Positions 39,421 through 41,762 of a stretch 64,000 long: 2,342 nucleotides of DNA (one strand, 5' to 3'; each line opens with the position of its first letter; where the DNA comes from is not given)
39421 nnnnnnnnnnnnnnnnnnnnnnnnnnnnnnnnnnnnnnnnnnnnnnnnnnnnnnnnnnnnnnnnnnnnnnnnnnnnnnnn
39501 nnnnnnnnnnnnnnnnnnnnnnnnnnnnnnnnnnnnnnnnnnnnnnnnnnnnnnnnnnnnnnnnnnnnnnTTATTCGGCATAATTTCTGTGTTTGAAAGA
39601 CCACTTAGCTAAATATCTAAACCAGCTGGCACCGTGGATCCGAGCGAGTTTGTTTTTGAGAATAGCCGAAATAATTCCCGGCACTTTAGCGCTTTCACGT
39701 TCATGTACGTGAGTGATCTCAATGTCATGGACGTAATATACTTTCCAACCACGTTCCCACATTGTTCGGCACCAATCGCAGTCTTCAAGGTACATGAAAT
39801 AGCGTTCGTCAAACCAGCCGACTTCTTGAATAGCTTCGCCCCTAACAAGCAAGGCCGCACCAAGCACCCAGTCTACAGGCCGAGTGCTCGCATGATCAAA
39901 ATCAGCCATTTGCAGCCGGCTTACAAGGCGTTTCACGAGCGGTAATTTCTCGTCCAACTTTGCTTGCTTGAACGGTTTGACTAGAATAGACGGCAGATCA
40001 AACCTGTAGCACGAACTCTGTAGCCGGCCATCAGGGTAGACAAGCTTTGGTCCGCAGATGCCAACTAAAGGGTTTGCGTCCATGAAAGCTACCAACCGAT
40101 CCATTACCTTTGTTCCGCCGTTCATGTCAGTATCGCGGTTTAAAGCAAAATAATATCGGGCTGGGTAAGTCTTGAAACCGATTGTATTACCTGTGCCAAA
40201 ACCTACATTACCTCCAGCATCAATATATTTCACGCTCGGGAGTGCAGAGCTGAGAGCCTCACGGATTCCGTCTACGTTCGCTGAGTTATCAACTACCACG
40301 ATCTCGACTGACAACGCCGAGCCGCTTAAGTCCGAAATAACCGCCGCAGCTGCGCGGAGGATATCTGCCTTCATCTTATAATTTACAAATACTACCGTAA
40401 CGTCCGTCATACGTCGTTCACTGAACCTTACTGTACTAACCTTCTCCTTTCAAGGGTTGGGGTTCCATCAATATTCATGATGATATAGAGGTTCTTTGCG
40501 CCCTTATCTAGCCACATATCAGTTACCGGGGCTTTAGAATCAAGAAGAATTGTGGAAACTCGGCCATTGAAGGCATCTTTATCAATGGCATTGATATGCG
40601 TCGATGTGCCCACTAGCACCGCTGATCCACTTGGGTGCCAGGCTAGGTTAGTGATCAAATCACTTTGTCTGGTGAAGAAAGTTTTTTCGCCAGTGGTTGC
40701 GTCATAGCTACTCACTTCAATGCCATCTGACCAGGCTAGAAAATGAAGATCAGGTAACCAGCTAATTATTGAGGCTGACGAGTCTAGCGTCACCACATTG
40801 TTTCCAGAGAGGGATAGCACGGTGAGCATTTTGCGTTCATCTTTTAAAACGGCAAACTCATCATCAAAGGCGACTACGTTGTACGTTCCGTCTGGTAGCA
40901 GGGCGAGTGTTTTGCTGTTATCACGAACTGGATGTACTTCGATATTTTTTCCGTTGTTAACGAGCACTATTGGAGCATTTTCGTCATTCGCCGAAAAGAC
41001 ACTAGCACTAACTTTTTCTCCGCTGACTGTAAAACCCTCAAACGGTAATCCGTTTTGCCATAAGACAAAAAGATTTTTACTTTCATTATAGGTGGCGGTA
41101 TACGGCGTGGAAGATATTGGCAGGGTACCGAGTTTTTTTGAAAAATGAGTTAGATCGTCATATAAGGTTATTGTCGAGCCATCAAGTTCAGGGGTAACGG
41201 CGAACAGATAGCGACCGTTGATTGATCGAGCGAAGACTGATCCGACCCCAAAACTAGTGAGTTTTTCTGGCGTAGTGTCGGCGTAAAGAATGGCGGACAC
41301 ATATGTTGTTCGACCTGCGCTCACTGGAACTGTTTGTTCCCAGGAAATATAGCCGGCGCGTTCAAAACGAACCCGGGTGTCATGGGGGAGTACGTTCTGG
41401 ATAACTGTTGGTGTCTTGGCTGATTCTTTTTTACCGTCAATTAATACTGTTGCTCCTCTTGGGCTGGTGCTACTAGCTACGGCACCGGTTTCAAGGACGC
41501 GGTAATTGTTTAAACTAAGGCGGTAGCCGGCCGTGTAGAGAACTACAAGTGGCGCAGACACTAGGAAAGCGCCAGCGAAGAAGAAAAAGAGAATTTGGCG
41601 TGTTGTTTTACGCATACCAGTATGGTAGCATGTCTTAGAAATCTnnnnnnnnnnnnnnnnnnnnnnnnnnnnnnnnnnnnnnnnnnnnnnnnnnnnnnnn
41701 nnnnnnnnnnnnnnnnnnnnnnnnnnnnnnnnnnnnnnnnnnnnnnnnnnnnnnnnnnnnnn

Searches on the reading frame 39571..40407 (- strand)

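Call 75: search_protein_families(library=pfam, proteins=[window:39571-40407:-], max_evalue=0.00001)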
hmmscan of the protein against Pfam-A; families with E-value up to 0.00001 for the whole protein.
window:39571-40407:- (278 aa): 2 families
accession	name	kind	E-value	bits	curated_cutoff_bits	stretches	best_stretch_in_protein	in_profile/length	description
PF13632.12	Glyco_trans_2_3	-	1.3e-07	32.1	27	1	170-236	62-123/198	Glycosyl transferase family group 2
PF13641.12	Glyco_tranf_2_3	-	3.4e-07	31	27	1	166-241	146-219/230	Glycosyltransferase like family 2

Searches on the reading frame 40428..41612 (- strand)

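Call 18: search_protein_families(library=pfam, proteins=[window:40428-41612:-], max_evalue=0.00001)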
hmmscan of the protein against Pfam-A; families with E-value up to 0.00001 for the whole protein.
window:40428-41612:- (394 aa): 1 family
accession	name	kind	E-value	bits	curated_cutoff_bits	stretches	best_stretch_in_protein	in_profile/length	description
PF08308.17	PEGA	-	8.5e-08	32.4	20.8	1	48-107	7-65/71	PEGA domain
